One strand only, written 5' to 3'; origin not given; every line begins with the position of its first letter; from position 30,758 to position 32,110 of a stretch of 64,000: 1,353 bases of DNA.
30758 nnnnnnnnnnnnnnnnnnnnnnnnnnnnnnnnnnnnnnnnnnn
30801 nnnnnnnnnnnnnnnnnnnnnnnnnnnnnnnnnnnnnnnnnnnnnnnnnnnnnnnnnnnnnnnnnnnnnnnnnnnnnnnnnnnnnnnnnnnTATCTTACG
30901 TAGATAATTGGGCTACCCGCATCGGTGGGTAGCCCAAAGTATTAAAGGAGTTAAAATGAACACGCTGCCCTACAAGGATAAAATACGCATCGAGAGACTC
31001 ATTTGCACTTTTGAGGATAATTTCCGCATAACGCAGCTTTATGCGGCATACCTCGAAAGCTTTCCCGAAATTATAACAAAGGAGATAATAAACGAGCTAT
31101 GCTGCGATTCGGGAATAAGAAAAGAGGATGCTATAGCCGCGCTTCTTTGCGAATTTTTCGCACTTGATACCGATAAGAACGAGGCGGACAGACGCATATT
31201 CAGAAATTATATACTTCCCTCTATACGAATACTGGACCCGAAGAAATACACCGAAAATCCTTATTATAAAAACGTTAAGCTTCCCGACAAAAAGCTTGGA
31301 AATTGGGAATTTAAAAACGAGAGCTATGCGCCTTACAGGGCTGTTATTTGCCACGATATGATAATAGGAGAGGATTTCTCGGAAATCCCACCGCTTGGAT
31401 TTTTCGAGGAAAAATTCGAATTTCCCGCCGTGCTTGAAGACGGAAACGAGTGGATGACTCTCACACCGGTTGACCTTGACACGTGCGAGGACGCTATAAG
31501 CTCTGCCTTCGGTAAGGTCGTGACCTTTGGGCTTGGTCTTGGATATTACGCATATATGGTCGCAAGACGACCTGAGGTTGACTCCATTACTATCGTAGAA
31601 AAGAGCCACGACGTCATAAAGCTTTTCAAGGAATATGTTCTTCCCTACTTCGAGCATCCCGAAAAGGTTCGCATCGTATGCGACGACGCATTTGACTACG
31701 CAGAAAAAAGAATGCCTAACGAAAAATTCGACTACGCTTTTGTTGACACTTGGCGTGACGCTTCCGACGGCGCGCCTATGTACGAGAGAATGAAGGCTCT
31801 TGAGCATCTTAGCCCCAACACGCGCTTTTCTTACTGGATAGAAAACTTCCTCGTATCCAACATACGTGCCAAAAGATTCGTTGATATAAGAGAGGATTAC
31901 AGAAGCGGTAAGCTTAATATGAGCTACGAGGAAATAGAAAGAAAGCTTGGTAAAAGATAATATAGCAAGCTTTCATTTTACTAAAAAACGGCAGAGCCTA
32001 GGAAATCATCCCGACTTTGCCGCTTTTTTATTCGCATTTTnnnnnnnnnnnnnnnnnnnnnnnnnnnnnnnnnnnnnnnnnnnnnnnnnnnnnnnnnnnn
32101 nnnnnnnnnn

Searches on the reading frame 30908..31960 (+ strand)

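Call 98: search_protein_families(library=pfam, proteins=[window:30908-31960:+], max_evalue=0.00001)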
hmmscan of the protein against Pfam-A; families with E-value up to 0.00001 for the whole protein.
window:30908-31960:+ (350 aa): 0 families

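Call 99: search_protein_families(library=pfam, proteins=[window:30908-31960:+], max_evalue=0.01)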
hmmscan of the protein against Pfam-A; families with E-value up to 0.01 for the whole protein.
window:30908-31960:+ (350 aa): 2 families
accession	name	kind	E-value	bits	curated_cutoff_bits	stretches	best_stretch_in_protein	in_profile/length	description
PF01564.23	Spermine_synth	-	0.002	18.2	22.9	1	208-288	26-106/186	Spermine/spermidine synthase domain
PF20157.4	Maf_flag10_N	-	0.0034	17.3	23.5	1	197-237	108-148/228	Glycosyltransferase Maf N-terminal domain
